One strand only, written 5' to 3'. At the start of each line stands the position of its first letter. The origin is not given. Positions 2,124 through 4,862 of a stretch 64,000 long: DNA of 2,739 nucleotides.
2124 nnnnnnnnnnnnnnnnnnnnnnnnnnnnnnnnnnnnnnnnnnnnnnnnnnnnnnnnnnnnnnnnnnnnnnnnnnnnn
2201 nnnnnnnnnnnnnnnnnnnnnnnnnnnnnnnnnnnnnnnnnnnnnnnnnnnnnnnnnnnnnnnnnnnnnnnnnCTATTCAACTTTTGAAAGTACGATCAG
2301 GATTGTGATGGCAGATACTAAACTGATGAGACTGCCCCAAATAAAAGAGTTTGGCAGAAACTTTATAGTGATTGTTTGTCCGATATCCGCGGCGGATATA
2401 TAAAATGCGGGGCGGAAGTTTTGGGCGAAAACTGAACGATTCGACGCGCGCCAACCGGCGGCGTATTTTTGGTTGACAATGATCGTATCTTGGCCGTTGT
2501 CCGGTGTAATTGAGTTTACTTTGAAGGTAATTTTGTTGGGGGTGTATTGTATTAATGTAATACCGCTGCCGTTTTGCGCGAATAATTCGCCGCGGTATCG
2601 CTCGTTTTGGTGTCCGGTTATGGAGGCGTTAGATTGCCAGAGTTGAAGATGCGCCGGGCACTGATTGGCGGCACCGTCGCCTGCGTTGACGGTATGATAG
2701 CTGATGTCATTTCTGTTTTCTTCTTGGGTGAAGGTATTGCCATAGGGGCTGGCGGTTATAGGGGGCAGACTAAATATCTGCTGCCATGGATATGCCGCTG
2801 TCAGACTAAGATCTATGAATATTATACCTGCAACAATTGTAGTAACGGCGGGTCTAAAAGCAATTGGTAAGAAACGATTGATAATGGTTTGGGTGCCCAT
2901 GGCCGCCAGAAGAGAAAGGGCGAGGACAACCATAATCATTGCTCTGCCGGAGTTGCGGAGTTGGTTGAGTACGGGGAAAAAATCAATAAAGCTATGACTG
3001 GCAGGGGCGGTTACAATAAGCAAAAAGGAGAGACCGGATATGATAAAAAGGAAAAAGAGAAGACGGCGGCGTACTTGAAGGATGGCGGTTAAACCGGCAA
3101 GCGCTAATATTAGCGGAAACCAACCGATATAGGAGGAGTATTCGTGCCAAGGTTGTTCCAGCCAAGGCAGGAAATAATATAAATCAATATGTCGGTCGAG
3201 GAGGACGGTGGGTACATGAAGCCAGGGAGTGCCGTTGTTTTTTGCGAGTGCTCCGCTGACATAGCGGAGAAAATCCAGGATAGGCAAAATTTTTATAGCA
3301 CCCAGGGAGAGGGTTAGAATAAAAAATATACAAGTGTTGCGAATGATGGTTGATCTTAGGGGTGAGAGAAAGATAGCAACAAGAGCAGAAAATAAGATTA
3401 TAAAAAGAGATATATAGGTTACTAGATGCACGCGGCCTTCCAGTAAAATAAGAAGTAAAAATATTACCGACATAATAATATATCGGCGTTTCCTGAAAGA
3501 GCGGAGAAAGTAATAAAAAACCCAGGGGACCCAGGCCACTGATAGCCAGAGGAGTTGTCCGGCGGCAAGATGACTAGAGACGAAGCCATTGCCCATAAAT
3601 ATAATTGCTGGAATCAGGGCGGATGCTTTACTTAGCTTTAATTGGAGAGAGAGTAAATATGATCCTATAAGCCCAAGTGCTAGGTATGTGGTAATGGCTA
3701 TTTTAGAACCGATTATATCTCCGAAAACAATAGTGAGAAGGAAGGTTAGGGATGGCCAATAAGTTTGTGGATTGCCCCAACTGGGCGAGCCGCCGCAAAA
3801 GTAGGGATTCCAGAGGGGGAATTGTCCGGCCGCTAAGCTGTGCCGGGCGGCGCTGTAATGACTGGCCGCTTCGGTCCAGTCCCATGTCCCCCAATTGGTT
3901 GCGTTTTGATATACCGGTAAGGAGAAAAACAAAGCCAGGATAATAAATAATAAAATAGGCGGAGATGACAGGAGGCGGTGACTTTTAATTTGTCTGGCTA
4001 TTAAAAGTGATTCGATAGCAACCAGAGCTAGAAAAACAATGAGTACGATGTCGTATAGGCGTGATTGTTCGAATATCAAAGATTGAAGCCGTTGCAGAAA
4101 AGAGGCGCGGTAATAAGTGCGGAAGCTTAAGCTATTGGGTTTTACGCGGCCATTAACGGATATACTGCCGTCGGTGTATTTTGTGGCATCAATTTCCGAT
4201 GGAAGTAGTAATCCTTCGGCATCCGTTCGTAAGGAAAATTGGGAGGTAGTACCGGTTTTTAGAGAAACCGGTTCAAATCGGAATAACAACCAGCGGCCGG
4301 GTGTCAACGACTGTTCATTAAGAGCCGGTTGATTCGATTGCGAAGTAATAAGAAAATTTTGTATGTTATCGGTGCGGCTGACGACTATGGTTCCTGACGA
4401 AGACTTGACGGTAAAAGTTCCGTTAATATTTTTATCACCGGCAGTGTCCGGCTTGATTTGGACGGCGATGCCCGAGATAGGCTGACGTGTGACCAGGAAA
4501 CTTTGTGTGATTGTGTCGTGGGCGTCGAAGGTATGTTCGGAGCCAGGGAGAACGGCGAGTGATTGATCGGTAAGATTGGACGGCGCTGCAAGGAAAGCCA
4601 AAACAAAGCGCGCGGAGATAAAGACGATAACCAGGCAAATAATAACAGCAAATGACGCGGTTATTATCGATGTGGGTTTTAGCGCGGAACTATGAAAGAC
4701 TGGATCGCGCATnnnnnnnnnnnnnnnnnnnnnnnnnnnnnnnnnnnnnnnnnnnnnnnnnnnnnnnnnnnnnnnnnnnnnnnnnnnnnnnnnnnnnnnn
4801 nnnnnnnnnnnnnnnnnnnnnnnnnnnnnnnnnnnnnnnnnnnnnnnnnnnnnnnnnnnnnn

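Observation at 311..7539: Three tandem YfhO-family GT-C paralogs, one disrupted.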

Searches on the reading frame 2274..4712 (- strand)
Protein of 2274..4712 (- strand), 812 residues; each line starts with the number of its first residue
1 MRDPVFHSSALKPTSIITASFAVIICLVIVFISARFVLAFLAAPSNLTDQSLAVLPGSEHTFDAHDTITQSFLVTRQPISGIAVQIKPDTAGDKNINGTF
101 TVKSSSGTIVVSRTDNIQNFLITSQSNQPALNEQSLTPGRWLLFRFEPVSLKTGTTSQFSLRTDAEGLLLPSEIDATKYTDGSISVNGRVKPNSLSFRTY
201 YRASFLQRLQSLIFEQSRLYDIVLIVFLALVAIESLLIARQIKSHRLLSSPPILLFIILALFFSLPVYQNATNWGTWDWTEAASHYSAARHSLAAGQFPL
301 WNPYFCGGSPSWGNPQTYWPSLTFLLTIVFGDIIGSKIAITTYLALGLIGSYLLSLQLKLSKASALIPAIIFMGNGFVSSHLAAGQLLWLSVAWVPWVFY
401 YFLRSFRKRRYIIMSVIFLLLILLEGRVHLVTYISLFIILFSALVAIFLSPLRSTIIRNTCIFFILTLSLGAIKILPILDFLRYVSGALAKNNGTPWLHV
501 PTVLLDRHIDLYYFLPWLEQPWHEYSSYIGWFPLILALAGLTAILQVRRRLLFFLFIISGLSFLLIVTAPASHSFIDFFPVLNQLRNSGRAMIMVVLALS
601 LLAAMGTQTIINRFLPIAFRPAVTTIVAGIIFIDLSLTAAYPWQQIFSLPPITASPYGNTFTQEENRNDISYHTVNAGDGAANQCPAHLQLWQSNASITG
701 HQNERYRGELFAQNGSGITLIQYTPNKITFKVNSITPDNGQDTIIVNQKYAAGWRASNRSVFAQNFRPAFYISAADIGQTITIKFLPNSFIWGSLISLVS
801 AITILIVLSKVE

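Call 5: search_protein_families(library=pfam, proteins=[window:2274-4712:-], max_evalue=0.01)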
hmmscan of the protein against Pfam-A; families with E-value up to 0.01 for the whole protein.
window:2274-4712:- (812 aa): 0 families

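Call 10: search_protein_families(library=ncbifam, proteins=[window:2274-4712:-], max_evalue=1)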
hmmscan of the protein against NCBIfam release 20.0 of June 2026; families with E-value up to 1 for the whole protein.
window:2274-4712:- (812 aa): 1 family
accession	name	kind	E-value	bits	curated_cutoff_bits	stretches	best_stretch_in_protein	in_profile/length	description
NF009319.0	PRK12674.2-4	equivalog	0.17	11.7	149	0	328-359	89-120/140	Na+/H+ antiporter subunit G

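Call 11: search_protein_families(library=pfam, proteins=[window:2274-4712:-], max_evalue=10)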
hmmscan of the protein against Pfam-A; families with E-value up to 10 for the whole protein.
window:2274-4712:- (812 aa): 0 families

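Call 12: find_homologous_proteins(query=window:2274-4712:-, max_evalue=0.001)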
Query window:2274-4712:- (812 aa): 10 proteins with E <= 0.001 among 8000 candidates.
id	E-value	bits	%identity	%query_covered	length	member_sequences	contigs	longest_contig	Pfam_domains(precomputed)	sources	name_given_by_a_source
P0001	0.0e+0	1716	100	95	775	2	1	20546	-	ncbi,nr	ncbi:MAG: hypothetical protein U1C49_02450 [Candidatus Andersenbacteria bacterium]|nr:hypothetical p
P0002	4.9e-175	602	40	95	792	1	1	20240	-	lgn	-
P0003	1.5e-154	534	40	84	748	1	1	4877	-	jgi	jgi:hypothetical protein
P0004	2.0e-150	521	37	96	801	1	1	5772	-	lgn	-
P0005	1.4e-147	511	39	81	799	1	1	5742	-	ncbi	-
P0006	4.6e-113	397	34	90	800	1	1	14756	-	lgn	-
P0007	3.8e-41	159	27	68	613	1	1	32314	-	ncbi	-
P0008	7.1e-22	96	24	67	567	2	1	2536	PF10131.16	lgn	-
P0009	1.2e-17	82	25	42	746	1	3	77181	PF10131.16,PF20176.4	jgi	-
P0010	8.4e-7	46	27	43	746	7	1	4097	PF09586.17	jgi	jgi:hypothetical protein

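Call 23: search_solved_structures(query=A2, max_evalue=1)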
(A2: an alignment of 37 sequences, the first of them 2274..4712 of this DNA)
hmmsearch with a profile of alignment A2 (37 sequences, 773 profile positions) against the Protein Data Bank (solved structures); distinct sequences matched with E-value up to 1: 0.

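Call 24: search_protein_families(library=pfam, alignment_id=A2, max_evalue=0.001)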
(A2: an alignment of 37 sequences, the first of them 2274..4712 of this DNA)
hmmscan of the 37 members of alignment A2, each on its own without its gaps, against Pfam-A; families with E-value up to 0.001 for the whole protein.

A. member 1, window:2274-4712:- (812 aa): 0 families

B. families by the number of members that match (of 37 scanned): 3 families
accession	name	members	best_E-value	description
PF09586.16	YfhO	16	5.1e-13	Bacterial membrane protein YfhO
PF10131.15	PTPS_related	6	2.5e-12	6-pyruvoyl-tetrahydropterin synthase related domain; membrane protein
PF20176.3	DUF6541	2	2.7e-11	Family of unknown function (DUF6541)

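Call 43: predict_structure(alignment_id=A2)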
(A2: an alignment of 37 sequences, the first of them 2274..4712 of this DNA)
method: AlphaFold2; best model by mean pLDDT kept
length: 812 residues; sequences in the alignment: 37
mean_pLDDT: 85.0   pTM: 0.83
mean pLDDT of the five models: 85.0, 84.9, 83.9, 82.3, 81.9
residues with pLDDT >= 90: 396; 70-90: 309; 50-70: 78; < 50: 29
segments of 3 or more residues with pLDDT < 50: 1-12, 52-55, 125-134
pLDDT, mean of each block of 10 residues (from residue 1): 39 60 82 80 71 57 83 82 80 73 90 82 50 53 87 85 81 60 77 81 74 73 91 90 73 92 94 85 90 93 90 90 93 93 98 96 96 95 92 98 96 98 93 95 94 94 98 95 79 87 85 70 83 96 83 87 91 75 74 96 96 94 95 96 87 58 71 80 81 84 89 93 94 87 94 92 95 95 96 98 93 71
secondary structure, 60 per line:
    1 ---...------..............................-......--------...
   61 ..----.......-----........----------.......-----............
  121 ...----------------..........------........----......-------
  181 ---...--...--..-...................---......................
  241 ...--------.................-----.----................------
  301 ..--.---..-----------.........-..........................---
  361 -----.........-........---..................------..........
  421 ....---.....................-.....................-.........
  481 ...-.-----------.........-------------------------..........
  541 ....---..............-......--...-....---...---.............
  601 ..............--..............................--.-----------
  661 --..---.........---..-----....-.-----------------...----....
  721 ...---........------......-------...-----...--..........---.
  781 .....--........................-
elements in order (helices of 4 or more, strands of 3 or more residues): H13-42 E44-49 E58-62 E67-73 E79-86 E97-103 E109-116 H117-120 E121-123 E140-149 E156-163 E168-173 E184-186 E189-191 E197-204 H205-215 H219-243 H252-268 H279-294 H322-330 H332-357 H366-374 H376-383 H387-404 H411-424 H428-448 H450-470 H472-483 H497-505 H531-544 H548-561 H563-568 H575-578 H588-614 H617-646 H668-676 H687-690 E710-712 E717-723 E727-734 E741-746 E754-756 E762-764 E767-773 E780-785 H788-811

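Call 47: fold_search(model_id=the predicted structure, library=pdb)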
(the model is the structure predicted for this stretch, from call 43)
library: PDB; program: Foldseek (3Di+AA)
matches with E <= 10: 942; with E <= 0.001: 11
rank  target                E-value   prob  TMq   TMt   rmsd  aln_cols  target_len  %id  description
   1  8age_A                8.1e-06  1.00  0.35  0.42   7.5       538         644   13  Structure of yeast oligosaccharylransferase complex with acceptor peptide bound (released 2022-12-07)
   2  6gxc_A                2.0e-05  1.00  0.34  0.38  17.9       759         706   11  Bacterial oligosaccharyltransferase PglB in complex with an inhibitory peptide and a reactive lipid-linked oligosaccha (released 2018-11-14)
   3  5ogl_A                2.1e-05  1.00  0.31  0.35   8.1       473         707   13  Structure of bacterial oligosaccharyltransferase PglB in complex with an acceptor peptide and an lipid-linked oligosac (released 2017-10-25)
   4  6s7t_A                2.4e-05  1.00  0.33  0.38  10.1       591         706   12  Cryo-EM structure of human oligosaccharyltransferase complex OST-B (released 2019-12-18)
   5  8if8_B                2.8e-05  1.00  0.36  0.45  11.7       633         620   12  Arabinosyltransferase AftA (released 2023-05-31)
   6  8agc_A                1.4e-04  1.00  0.28  0.32  16.9       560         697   13  Structure of yeast oligosaccharylransferase complex with lipid-linked oligosaccharide and non-acceptor peptide bound (released 2022-12-07)
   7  8if8_C                1.6e-04  1.00  0.38  0.49  10.9       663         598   12  Arabinosyltransferase AftA (released 2023-05-31)
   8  6wby                  4.7e-04  1.00  0.29  0.20   9.1       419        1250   14  Single-Particle Cryo-EM Structure of Arabinofuranosyltransferase AftD from Mycobacteria, Mutant R1389S Class 2 (released 2020-05-13)
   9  9euj_G                5.2e-04  1.00  0.13  0.13  10.6       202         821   14  Cryo-EM structure of Staphylococcus aureus bacteriophage phi812 baseplate in the post-contraction state - sheath initi (released 2025-04-09)
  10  9eui_Q                5.4e-04  1.00  0.13  0.12  10.7       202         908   14  Cryo-EM structure of Staphylococcus aureus bacteriophage phi812 baseplate in the post-contraction state - complete (released 2025-04-09)
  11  9d7v                  7.1e-04  0.30  0.09  0.10  27.8       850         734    9  The spd-bound structure (released 2025-06-25)
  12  5ezm                  1.2e-03  1.00  0.30  0.42  11.1       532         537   10  Crystal Structure of ArnT from Cupriavidus metallidurans in the apo state (released 2016-02-17)
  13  7bvc_B                1.4e-03  0.97  0.26  0.21  27.6      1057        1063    9  Cryo-EM structure of Mycobacterium smegmatis arabinosyltransferase EmbA-EmbB-AcpM2 in complex with ethambutol (released 2020-04-29)
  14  8h2i_bG               1.7e-03  1.00  0.15  0.23   5.2       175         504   11  Near-atomic structure of five-fold averaged PBCV-1 capsid (released 2022-11-16)
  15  9d93_Pa               5.4e-03  1.00  0.14  0.19   5.2       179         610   12  Mycobacteriophage Bxb1 tail tip - Composite map and model (released 2024-09-25)
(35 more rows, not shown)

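Call 62: find_encoding_contigs(protein=P0002, flank=10000, max_places=2)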
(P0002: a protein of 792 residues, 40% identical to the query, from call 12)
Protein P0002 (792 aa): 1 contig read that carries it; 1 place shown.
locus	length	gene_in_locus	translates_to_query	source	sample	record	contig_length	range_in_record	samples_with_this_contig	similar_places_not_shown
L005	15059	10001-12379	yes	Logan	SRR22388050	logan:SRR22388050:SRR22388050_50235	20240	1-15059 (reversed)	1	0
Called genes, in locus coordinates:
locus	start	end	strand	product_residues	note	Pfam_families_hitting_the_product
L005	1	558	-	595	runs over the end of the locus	-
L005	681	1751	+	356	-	-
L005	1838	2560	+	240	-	PF00535:Glycos_transf_2, PF10111:Glyco_tranf_2_2, PF13641:Glyco_tranf_2_3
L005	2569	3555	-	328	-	PF02899:Phage_int_SAM_1 (weak), PF13495:Phage_int_SAM_4 (faint), PF00589:Phage_integrase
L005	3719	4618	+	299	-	PF02195:ParB_N, PF17762:HTH_ParB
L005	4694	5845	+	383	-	PF13439:Glyco_transf_4, PF13579:Glyco_trans_4_4, PF00534:Glycos_transf_1, PF13692:Glyco_trans_1_4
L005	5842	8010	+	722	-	-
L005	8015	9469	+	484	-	PF01554:MatE (faint), PF01943:Polysacc_synt, PF13440:Polysacc_synt_3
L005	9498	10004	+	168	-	-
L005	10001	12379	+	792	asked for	-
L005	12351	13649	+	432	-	-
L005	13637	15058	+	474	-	?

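Call 63: find_encoding_contigs(protein=P0006, flank=10000, max_places=2)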
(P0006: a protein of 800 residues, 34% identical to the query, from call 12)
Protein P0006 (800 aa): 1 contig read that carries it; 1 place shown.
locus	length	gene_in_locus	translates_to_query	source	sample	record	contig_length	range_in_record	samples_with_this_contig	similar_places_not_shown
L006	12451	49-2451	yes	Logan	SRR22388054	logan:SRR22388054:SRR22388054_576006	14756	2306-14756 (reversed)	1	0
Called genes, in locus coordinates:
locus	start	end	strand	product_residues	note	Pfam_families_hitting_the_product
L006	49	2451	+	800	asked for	-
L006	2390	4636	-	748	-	-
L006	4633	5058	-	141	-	-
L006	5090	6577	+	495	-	PF02366:PMT, PF13231:PMT_2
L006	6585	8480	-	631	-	PF13522:GATase_6, PF13537:GATase_7, PF00733:Asn_synthase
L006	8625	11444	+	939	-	PF09586:YfhO (weak)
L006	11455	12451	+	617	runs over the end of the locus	-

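Call 90: search_protein_representatives(protein=window:2274-4712:-)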
Query: 812 residues. Proteins with E-value up to 0.001 (for the whole library): 3885; up to 1e-10: 1345; up to 1e-30: 316. The best 150 are listed.
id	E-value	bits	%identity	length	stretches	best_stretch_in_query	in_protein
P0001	0.0e+00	1716.4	100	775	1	38-812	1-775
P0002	1.6e-175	602.1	41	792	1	43-807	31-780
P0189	2.7e-156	538.5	39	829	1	90-803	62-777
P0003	4.8e-155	534.4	42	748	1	138-807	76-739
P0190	7.1e-155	533.8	39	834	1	31-802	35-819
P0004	6.4e-151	520.7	39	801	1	35-805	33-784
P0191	1.1e-148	513.3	37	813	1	36-807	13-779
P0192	1.2e-143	496.6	36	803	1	67-805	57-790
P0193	1.1e-142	493.4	36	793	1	39-805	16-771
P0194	1.5e-137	476.5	37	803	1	41-808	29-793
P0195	1.1e-136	473.6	39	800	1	114-806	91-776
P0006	1.5e-113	397.1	35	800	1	63-807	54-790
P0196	2.5e-108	379.8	34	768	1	25-806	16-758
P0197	1.1e-94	334.7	34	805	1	170-801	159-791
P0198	4.7e-94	332.6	30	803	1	20-806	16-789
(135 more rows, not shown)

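Call 92: search_protein_families(library=pfam, alignment_id=A3, max_evalue=0.001)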
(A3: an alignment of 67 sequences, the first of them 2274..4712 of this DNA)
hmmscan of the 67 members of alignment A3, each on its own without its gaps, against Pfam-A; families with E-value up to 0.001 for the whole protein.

A. member 1, window:2274-4712:- (812 aa): 0 families

B. families by the number of members that match (of 67 scanned): 19 families
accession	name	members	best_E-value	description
PF09586.16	YfhO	15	2.2e-13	Bacterial membrane protein YfhO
PF11847.13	GT-C_AftD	8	8.4e-07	Alpha-(1->3)-arabinofuranosyltransferase, N-terminal GT-C domain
PF10131.15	PTPS_related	3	5.1e-05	6-pyruvoyl-tetrahydropterin synthase related domain; membrane protein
PF14559.12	TPR_19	1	6.1e-15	Tetratricopeptide repeat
PF07719.23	TPR_2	1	3.4e-13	Tetratricopeptide repeat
PF13181.12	TPR_8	1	2e-11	Tetratricopeptide repeat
PF13424.12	TPR_12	1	6.7e-11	Tetratricopeptide repeat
PF00515.34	TPR_1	1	8.5e-10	Tetratricopeptide repeat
PF13428.12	TPR_14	1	8.9e-10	Tetratricopeptide repeat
PF13431.12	TPR_17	1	2.3e-09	Tetratricopeptide repeat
PF13174.12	TPR_6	1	1.1e-08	Tetratricopeptide repeat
PF13371.12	TPR_9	1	1.7e-08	Tetratricopeptide repeat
PF12895.13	ANAPC3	1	5.3e-08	Anaphase-promoting complex, cyclosome, subunit 3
PF13432.12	TPR_16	1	1.8e-07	Tetratricopeptide repeat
PF13414.12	TPR_11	1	1.9e-07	TPR repeat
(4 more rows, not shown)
